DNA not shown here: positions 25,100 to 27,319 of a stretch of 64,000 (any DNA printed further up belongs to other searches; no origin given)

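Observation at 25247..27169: NeuB-SAF synthase fused in-frame to a ~290-aa xylose-isomerase-like TIM-barrel domain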

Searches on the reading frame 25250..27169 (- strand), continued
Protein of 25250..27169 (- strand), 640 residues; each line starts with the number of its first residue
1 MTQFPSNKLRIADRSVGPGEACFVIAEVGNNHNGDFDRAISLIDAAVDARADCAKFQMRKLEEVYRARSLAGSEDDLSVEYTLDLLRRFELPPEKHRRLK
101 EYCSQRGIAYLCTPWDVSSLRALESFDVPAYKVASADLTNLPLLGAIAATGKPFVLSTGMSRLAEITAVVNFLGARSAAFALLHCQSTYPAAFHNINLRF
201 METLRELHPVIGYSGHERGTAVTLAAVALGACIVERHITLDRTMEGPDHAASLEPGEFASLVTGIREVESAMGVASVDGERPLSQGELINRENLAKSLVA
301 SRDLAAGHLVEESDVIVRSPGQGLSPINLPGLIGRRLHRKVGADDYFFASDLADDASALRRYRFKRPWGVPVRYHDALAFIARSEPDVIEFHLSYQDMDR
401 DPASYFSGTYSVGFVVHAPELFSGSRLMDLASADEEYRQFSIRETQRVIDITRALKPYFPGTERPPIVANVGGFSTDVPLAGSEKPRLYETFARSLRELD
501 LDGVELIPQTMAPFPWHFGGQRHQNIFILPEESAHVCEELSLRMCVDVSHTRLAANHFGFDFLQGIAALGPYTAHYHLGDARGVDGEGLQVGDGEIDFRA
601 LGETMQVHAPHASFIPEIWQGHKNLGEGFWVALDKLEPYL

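Call 25: find_related_loci(query=A1, collection=genome_contigs, flank=10000)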
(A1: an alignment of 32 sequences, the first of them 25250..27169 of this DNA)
Query A1 (640 aa) in genome_contigs; peptide patterns used: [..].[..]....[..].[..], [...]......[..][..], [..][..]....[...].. (x = any residue, [..] = any of these).
600 stretches matched a pattern (row limit reached: there are more); 595 encode a relative of the query (tblastn E <= 1e-3); the best 80 are kept; 80 distinct loci.
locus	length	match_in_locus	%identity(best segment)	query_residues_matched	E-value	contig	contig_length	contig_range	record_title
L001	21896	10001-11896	73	9-640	0e+0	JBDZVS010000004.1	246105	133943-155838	MAG: Hyphomicrobiales bacterium isolate PE_dung12 NODE_14_length_246105, whole genome shotgun sequence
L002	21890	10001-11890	69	6-637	0e+0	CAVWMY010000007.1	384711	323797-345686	MAG: uncultured Alphaproteobacteria bacterium isolate MFD09368.bin.1.213 genome assembly, contig: contig_24486, whole ge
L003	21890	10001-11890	70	9-640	0e+0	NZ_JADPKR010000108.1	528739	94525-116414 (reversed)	Bradyrhizobium sp. 141 13LoS18_3_3, whole genome shotgun sequence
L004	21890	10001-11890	69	9-640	0e+0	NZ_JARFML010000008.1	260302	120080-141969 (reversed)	Bradyrhizobium yuanmingense strain ALSPC2050 NODE_8_length_260302_cov_18.72, whole genome shotgun sequence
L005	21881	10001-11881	70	9-637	0e+0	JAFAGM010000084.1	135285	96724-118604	MAG: Proteobacteria bacterium isolate OH_SBlB_28 k127_295753, whole genome shotgun sequence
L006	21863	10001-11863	60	8-632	0e+0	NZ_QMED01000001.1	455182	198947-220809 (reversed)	Algibacillus agarilyticus strain RQJ05 RQJ50_scaffold1, whole genome shotgun sequence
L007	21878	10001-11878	61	8-637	0e+0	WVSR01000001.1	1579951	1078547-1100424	Rhodobacterales bacterium LSUCC0387 NODE_1, whole genome shotgun sequence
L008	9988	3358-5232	60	9-637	0e+0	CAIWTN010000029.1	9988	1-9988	MAG: uncultured proteobacterium isolate Loclat_bin-10810 genome assembly, contig: bin-10810:029/252, whole genome shotgu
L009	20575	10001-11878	55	9-637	0e+0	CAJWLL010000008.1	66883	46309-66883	MAG TPA_asm: uncultured Flavobacteriaceae bacterium isolate ERR599078_bin.28_MetaBAT_v2.12.1_MAG genome assembly, contig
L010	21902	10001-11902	54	6-640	0e+0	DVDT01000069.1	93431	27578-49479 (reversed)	MAG TPA_asm: Trichormus sp. M33_DOE_039 k141_828406, whole genome shotgun sequence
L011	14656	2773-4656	53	9-637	0e+0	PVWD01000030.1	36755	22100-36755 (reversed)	Filamentous cyanobacterium CCP2 NODE_32_length_36755_cov_5.35798_ID_77595, whole genome shotgun sequence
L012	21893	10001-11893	52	9-640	0e+0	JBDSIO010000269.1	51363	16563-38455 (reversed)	MAG: Fibrobacteria bacterium isolate cluster1_bin.300 k127_5109030, whole genome shotgun sequence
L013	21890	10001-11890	51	9-640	0e+0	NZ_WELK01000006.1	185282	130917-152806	Pseudomonas sp. R-28-1W-6 NODE_6_length_185282_cov_359.380004, whole genome shotgun sequence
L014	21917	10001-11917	50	1-639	0e+0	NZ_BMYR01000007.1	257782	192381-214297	Alishewanella tabrizica strain KCTC 23723 sequence07, whole genome shotgun sequence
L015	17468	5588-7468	70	9-637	0e+0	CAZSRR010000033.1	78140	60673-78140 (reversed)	MAG TPA_asm: uncultured Bradyrhizobium sp. isolate SRP287051_co1_71 genome assembly, contig: NODE_685_length_78140_cov_4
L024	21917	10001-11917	49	1-640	0e+0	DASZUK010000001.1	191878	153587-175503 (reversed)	MAG TPA_asm: Acidimicrobiales bacterium isolate SMAG_U6102 k141_44725, whole genome shotgun sequence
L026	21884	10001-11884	45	11-639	0e+0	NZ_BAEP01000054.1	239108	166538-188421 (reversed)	Paraglaciecola mesophila KMM 241, whole genome shotgun sequence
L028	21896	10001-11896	49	6-640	0e+0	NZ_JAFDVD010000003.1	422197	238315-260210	Phycicoccus sonneratiae strain MQZ13P-5 Scaffold1_3, whole genome shotgun sequence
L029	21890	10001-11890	47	9-640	0e+0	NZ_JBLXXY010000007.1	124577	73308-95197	Rothia sp. CCM 9419 7, whole genome shotgun sequence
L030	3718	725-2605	45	6-640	0e+0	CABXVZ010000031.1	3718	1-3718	MAG: uncultured Alphaproteobacteria bacterium isolate AG-325-G13 genome assembly, contig: AG-325-G13_NODE_31, whole geno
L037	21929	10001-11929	46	6-640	0e+0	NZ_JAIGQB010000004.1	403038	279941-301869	Nocardioides furvisabuli strain JCM 13813 NODE_4, whole genome shotgun sequence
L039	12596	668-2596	45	6-640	0e+0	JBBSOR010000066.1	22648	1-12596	MAG: Propionibacteriales bacterium isolate LS6_sbin.35 LS6_sbin.35_K_1597428_L_22648_cov_12.4378, whole genome shotgun s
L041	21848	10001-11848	53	19-636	0e+0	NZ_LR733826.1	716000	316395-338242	Pseudomonas sp. 8Z isolate Pseudomonas sp. 8Z, whole genome shotgun sequence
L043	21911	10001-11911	61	3-640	0e+0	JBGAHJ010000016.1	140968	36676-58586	MAG: Rubrivivax sp. isolate MAG_MBR_H125.50 MBRH125-50_opera_contig_676, whole genome shotgun sequence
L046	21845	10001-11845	44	9-636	8e-165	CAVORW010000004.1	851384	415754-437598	MAG: uncultured Chloroflexia bacterium isolate MFD09964.bin.2.12 genome assembly, contig: contig_30722, whole genome sho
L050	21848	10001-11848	42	8-636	3e-162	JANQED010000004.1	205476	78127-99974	MAG: Anaerolineales bacterium isolate PL23a_bin.114 k99_2989422, whole genome shotgun sequence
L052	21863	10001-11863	44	9-636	1e-160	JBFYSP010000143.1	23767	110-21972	MAG: Anaerolineae bacterium isolate PPR_0243 PPR_0243_bin.14.fa_k121_4304593, whole genome shotgun sequence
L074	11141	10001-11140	49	8-389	4e-110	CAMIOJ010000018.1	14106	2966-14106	MAG: uncultured Micrococcus sp. isolate InUiv6G4C4_bin.1.MAG genome assembly, contig: NODE_324_length_14106_cov_7.683724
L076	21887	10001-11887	51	6-637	0e+0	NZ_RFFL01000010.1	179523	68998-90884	Stutzerimonas nitrititolerans strain GL14 GL14_10, whole genome shotgun sequence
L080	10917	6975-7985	44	7-344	2e-78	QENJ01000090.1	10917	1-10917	Candidatus Methanophagaceae archaeon isolate CONS3730H04p2b1 Ga0123297_1060, whole genome shotgun sequence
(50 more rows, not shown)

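Call 29: search_protein_families(library=pfam, proteins=[L074:5755-6684:+, L028:2581-4401:+, L037:11923-13008:+, L046:20857-21717:+, L050:11877-13547:+, L009:12272-13174:+, L046:6408-8192:+, L029:20023-21429:-, L039:6931-8340:+, L026:6694-7815:+], max_evalue=0.0001)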
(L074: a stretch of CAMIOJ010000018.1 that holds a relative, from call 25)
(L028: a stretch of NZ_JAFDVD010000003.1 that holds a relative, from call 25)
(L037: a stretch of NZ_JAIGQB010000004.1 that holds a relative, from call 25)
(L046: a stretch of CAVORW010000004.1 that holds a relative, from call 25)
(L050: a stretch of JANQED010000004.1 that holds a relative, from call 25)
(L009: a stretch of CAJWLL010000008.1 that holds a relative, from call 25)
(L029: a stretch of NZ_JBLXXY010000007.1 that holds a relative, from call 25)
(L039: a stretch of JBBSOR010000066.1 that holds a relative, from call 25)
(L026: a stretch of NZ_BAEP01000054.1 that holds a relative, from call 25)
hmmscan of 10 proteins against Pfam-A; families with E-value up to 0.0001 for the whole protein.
L074:5755-6684:+ (310 aa): 2 families
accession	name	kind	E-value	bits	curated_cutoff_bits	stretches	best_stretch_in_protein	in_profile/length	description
PF13641.12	Glyco_tranf_2_3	-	9.1e-11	42.6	27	1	11-243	3-219/230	Glycosyltransferase like family 2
PF00535.33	Glycos_transf_2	-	6.7e-10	39.6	23.3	1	13-158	2-142/168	Glycosyl transferase family 2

L028:2581-4401:+ (607 aa): 4 families
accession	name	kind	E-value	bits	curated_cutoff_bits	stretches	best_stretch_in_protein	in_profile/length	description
PF00005.33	ABC_tran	-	2.5e-30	106.3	25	1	374-524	1-137/137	ABC transporter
PF02463.25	SMC_N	-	3.2e-07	30.4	40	1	495-564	136-209/220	RecF/RecN/SMC N terminal domain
PF00664.28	ABC_membrane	-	1.7e-06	28.4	28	1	57-287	21-252/274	ABC transporter transmembrane region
PF13555.12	AAA_29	-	6.9e-05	23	27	0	383-412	22-50/61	P-loop containing region of AAA domain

L037:11923-13008:+ (362 aa): 4 families
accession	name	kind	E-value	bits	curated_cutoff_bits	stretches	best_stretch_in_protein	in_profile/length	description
PF13439.12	Glyco_transf_4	-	4.3e-22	79.4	28.5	1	22-179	3-168/170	Glycosyltransferase Family 4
PF13692.12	Glyco_trans_1_4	-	4.6e-22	79.2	27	1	197-327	3-138/142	Glycosyl transferases group 1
PF00534.26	Glycos_transf_1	-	3.2e-20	72.8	26.4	1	197-327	17-154/172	Glycosyl transferases group 1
PF13579.12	Glyco_trans_4_4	-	1.8e-18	67.8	29.7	1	22-176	2-158/158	Glycosyl transferase 4-like domain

L046:20857-21717:+ (287 aa): 1 family
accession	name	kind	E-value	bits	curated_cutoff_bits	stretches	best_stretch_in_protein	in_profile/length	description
PF00685.33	Sulfotransfer_1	-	5.2e-11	42.9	22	1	120-276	93-251/255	Sulfotransferase domain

L050:11877-13547:+ (557 aa): 1 family
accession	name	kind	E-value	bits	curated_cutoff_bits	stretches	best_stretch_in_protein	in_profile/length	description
PF05159.20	Capsule_synth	-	6.4e-07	29.6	20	1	332-455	149-267/310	Capsule polysaccharide biosynthesis protein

L009:12272-13174:+ (301 aa): 7 families
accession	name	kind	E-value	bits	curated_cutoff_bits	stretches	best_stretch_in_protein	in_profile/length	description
PF13489.12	Methyltransf_23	-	2.2e-21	76.7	27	1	95-240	15-161/164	Methyltransferase domain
PF13847.12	Methyltransf_31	-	8.8e-09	35.6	27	1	103-213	4-129/145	Methyltransferase domain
PF08242.18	Methyltransf_12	-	3.4e-08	34.5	30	1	107-185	1-92/98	Methyltransferase domain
PF08241.18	Methyltransf_11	-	6.9e-08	33.5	21.2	1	107-185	1-87/95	Methyltransferase domain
PF08003.17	Methyltransf_9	-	2.2e-07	30.6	23.8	1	98-195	111-219/315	Protein of unknown function (DUF1698)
PF05219.18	DREV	-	2e-06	27.5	26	1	100-195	92-188/265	DREV methyltransferase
PF13649.12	Methyltransf_25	-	3.9e-05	24.7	27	1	106-185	1-93/97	Methyltransferase domain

L046:6408-8192:+ (595 aa): 4 families
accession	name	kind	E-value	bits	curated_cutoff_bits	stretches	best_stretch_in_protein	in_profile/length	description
PF01747.23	ATP-sulfurylase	-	8.3e-82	274.1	24.3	1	175-391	2-211/212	ATP-sulfurylase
PF01583.26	APS_kinase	-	3.1e-63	212.8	21.1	1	400-549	2-152/152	Adenylylsulphate kinase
PF14306.12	PUA_2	-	3.2e-50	170.3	27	1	11-166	1-158/159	PUA-like domain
PF13671.12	AAA_33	-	1.7e-06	28.8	27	1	403-516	2-116/143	AAA domain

L029:20023-21429:- (468 aa): 3 families
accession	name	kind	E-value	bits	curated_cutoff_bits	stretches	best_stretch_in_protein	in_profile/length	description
PF10609.15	ParA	-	7.8e-09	35.7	27.1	1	257-425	5-173/246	NUBPL iron-transfer P-loop NTPase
PF01656.29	CbiA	-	4.4e-08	33.6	25.4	1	258-386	1-73/125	CobQ/CobB/MinD/ParA nucleotide binding domain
PF13614.12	AAA_31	-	5.3e-08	33.4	27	1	257-404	3-156/177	AAA domain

L039:6931-8340:+ (470 aa): 2 families
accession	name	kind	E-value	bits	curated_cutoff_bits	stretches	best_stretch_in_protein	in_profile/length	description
PF02397.22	Bac_transf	-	1.4e-64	217.4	27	1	280-464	1-178/179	Bacterial sugar transferase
PF13727.12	CoA_binding_3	-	1.4e-16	61.5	25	1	65-244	2-175/175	CoA-binding domain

L026:6694-7815:+ (374 aa): 3 families
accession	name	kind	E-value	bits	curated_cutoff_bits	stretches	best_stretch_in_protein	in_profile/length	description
PF16363.11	GDP_Man_Dehyd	-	1.8e-156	521.2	27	1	8-348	1-332/332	GDP-mannose 4,6 dehydratase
PF01370.27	Epimerase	-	2.1e-80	270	20.9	1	7-254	1-240/240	NAD dependent epimerase/dehydratase family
PF04321.23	RmlD_sub_bind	-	7.7e-07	28.9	27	1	8-164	4-130/287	RmlD substrate binding domain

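Call 30: predict_structure(alignment_id=A1)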
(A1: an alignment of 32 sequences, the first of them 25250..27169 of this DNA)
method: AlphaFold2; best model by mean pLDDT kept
length: 640 residues; sequences in the alignment: 32
mean_pLDDT: 91.9   pTM: 0.72
mean pLDDT of the five models: 91.9, 91.8, 91.3, 90.2, 90.2
residues with pLDDT >= 90: 480; 70-90: 138; 50-70: 17; < 50: 5
segments of 3 or more residues with pLDDT < 50: 1-5
pLDDT, mean of each block of 10 residues (from residue 1): 62 92 96 96 98 96 86 70 85 96 97 97 96 96 98 96 97 96 92 93 95 95 96 97 87 96 94 73 76 87 95 95 90 92 90 71 92 90 93 91 93 95 89 96 97 96 96 89 94 98 97 82 94 98 98 95 98 98 87 94 97 92 82 94
secondary structure, 60 per line:
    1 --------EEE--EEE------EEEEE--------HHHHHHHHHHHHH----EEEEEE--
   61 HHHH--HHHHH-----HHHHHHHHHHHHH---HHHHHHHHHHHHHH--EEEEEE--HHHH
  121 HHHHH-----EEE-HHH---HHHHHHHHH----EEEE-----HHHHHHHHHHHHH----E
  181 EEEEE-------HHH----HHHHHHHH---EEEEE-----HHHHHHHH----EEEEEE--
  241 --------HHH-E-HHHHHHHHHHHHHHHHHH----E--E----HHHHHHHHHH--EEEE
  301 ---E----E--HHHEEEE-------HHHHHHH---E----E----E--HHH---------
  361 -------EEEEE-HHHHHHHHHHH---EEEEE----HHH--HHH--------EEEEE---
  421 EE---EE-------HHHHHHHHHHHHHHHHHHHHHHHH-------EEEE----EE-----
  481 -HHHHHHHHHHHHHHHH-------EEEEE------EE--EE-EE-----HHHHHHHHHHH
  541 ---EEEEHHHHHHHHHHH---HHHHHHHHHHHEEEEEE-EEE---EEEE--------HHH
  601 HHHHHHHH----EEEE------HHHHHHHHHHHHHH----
elements in order: E9-11 E14-16 E23-27 H36-48 E53-58 H61-64 H67-71 H77-89 H93-106 E109-114 H117-125 E131-133 H141-149 E154-157 H163-175 E180-185 H200-207 E211-215 H221-228 E233-238 H255-272 H285-294 E297-300 E315-318 H326-332 E368-372 H374-384 E388-392 E413-417 H435-458 E466-469 H482-497 E505-509 H530-540 E544-547 H548-558 H562-572 E573-578 E580-582 E586-589 H598-608 E613-616 H623-636

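Call 36: fold_search(model_id=the predicted structure, library=pdb)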
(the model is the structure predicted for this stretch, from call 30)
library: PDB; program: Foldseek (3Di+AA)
matches with E <= 10: 1834; with E <= 0.001: 605
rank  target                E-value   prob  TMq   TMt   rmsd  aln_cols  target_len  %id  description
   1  4ipj                  2.6e-29  1.00  0.49  0.87   3.6       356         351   31  Crystal Structure of R314K N-acetyl Neuraminic Acid Synthase from Neiserria meningitidis with Malate bound (released 2013-04-10)
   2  4ipi                  3.2e-29  1.00  0.49  0.87   3.7       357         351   30  Crystal Structure of R314A N-acetyl Neuraminic Acid Synthase from Neiserria meningitidis with Malate bound (released 2013-04-10)
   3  1xuu                  4.0e-29  1.00  0.49  0.88   3.3       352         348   31  Crystal structure of sialic acid synthase (NeuB) in complex with Mn2+ and Malate from Neisseria meningitidis (released 2004-11-02)
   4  2wqp                  2.6e-28  1.00  0.49  0.88   3.2       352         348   30  Crystal structure of sialic acid synthase NeuB-inhibitor complex (released 2009-09-15)
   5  1vli                  3.1e-26  1.00  0.37  0.65  25.0       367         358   29  Crystal structure of Spore coat polysaccharide biosynthesis protein spsE (BSU37870) from Bacillus subtilis at 2.38 A res (released 2004-09-21)
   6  8h2c_C                6.6e-26  1.00  0.49  0.89   2.3       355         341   28  Crystal structure of the pseudaminic acid synthase PseI from Campylobacter jejuni (released 2022-11-09)
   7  8h2c_A                4.2e-25  1.00  0.49  0.89   2.3       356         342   28  Crystal structure of the pseudaminic acid synthase PseI from Campylobacter jejuni (released 2022-11-09)
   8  8h2c_D                4.2e-25  1.00  0.47  0.86   2.4       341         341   29  Crystal structure of the pseudaminic acid synthase PseI from Campylobacter jejuni (released 2022-11-09)
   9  8h2c_B                3.7e-23  1.00  0.48  0.89   2.4       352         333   28  Crystal structure of the pseudaminic acid synthase PseI from Campylobacter jejuni (released 2022-11-09)
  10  6ncs_A                1.2e-22  1.00  0.41  0.88   2.9       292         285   34  Crystal structure of N-acetylneuraminic acid (Sialic acid) synthetase from Leptospira borgpetersenii serovar Hardjo-bo (released 2018-12-26)
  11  3g8r_A                3.2e-21  1.00  0.45  0.82   3.2       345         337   26  Crystal structure of putative spore coat polysaccharide biosynthesis protein E from Chromobacterium violaceum ATCC 124 (released 2009-04-07)
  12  3g8r_B                1.9e-20  1.00  0.45  0.82   3.5       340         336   26  Crystal structure of putative spore coat polysaccharide biosynthesis protein E from Chromobacterium violaceum ATCC 124 (released 2009-04-07)
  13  1vs1_B                2.7e-10  1.00  0.33  0.75   3.8       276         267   15  Crystal structure of 3-deoxy-D-arabino-heptulosonate-7-phosphate synthase (DAHP synthase) from Aeropyrum pernix in com (released 2006-05-16)
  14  1vr6_D                3.6e-10  1.00  0.34  0.62   3.6       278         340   15  Crystal structure of Phospho-2-dehydro-3-deoxyheptonate aldolase (DAHP synthase) (TM0343) from Thermotoga Maritima at  (released 2005-03-08)
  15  1vr6_B                4.0e-10  1.00  0.34  0.62   3.6       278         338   15  Crystal structure of Phospho-2-dehydro-3-deoxyheptonate aldolase (DAHP synthase) (TM0343) from Thermotoga Maritima at  (released 2005-03-08)
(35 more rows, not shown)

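Call 54: search_protein_families(library=pfam, alignment_id=A5, max_evalue=0.00001)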
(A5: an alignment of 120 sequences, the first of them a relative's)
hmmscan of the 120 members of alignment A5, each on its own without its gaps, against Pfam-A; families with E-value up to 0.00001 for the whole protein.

A. member 1, L001:11584-13194:+ (537 aa): 0 families

B. families by the number of members that match (of 120 scanned): 120 families (the first 25 are shown)
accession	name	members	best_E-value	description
PF08241.18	Methyltransf_11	8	8.2e-19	Methyltransferase domain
PF13489.12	Methyltransf_23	6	8.6e-18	Methyltransferase domain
PF08242.18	Methyltransf_12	6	1.5e-09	Methyltransferase domain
PF00534.26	Glycos_transf_1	5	2.4e-21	Glycosyl transferases group 1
PF13692.12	Glyco_trans_1_4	5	9.8e-20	Glycosyl transferases group 1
PF13847.12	Methyltransf_31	5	1.3e-13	Methyltransferase domain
PF13649.12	Methyltransf_25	5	2.1e-12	Methyltransferase domain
PF04055.27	Radical_SAM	3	9.3e-21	Radical SAM superfamily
PF13524.12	Glyco_trans_1_2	3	1e-20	Glycosyl transferase-like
PF02706.20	Wzz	3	1e-19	Chain length determinant protein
PF13186.11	SPASM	3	6.3e-16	Iron-sulfur cluster-binding domain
PF13439.12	Glyco_transf_4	3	5.1e-10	Glycosyltransferase Family 4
PF07388.17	A-2_8-polyST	2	1.1e-60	Alpha-2,8-polysialyltransferase (POLYST)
PF03567.20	Sulfotransfer_2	2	3.6e-37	Sulfotransferase family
PF01370.27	Epimerase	2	8.1e-33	NAD dependent epimerase/dehydratase family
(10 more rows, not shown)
